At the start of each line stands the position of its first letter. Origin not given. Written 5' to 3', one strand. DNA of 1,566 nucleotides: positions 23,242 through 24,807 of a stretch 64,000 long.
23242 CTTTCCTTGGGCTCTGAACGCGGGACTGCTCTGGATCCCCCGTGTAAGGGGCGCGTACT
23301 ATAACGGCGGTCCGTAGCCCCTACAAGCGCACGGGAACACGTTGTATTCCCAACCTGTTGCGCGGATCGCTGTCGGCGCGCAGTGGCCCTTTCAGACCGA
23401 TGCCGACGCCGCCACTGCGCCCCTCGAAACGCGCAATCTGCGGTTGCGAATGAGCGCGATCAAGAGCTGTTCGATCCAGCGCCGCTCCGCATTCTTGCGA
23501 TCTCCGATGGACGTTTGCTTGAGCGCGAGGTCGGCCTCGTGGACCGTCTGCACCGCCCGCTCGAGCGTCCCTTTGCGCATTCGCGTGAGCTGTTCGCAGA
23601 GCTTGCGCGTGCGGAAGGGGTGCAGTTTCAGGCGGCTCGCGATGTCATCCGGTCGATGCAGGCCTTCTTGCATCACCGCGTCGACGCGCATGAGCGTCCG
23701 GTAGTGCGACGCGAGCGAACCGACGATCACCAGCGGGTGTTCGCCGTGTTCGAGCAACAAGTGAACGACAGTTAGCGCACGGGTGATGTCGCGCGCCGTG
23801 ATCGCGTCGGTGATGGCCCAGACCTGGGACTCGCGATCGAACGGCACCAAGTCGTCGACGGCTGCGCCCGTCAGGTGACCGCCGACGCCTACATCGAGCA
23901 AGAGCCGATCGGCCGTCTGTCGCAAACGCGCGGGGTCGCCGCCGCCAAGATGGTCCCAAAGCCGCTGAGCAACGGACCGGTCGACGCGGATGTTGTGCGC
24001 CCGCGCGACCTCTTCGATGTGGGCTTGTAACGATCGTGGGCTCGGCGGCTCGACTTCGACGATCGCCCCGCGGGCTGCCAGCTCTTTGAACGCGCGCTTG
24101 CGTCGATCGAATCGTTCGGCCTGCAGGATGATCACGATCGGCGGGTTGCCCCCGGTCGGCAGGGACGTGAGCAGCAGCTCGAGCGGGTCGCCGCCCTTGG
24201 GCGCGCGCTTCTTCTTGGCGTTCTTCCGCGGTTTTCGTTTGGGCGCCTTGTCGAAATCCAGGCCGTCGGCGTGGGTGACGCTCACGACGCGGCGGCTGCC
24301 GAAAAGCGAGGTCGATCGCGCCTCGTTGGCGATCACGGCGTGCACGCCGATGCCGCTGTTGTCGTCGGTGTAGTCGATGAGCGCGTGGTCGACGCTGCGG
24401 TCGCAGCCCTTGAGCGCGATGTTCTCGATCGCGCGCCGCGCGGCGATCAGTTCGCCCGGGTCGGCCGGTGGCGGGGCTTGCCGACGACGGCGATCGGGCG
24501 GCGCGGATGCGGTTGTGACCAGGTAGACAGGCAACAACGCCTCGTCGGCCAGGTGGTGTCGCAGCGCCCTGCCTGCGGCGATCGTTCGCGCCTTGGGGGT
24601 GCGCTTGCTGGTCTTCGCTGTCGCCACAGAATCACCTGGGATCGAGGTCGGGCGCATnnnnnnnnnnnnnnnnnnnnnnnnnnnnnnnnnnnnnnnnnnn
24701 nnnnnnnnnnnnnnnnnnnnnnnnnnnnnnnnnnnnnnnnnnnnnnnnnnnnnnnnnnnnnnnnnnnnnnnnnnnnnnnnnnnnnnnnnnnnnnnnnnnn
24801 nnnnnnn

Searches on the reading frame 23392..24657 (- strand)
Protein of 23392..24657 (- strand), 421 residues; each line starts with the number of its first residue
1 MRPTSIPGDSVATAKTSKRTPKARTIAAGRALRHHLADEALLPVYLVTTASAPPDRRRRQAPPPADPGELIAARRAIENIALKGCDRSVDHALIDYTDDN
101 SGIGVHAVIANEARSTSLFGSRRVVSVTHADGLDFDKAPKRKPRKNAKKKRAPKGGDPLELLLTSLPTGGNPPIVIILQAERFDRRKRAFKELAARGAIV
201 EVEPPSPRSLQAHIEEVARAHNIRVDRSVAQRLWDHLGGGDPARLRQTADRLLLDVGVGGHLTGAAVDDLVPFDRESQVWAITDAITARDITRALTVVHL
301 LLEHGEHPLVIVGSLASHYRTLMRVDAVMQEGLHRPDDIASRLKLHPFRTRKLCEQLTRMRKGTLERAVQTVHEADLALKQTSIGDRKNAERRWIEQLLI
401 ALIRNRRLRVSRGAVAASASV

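Call 68: list_cluster_members(proteins=[P0002, P0027, P0011, window:23392-24657:-])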
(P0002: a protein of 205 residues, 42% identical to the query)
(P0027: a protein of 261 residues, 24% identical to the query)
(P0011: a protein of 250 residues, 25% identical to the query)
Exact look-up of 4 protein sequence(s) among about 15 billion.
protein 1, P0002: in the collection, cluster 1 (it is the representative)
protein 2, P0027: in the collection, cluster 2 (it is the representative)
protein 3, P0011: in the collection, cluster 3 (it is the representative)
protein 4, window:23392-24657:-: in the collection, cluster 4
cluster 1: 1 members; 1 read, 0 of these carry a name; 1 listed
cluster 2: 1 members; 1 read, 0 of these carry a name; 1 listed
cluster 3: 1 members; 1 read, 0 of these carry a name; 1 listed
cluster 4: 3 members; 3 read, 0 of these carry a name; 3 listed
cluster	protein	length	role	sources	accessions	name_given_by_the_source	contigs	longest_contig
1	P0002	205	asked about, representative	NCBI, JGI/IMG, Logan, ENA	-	-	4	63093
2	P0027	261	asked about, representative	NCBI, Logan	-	-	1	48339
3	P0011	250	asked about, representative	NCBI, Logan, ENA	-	-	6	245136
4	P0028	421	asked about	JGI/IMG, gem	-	-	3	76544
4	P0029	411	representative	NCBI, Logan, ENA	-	-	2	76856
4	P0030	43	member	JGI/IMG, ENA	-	-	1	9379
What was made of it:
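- Tried and rejected: It gave no organism names, so the taxon of the window stays unknown (call 68).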
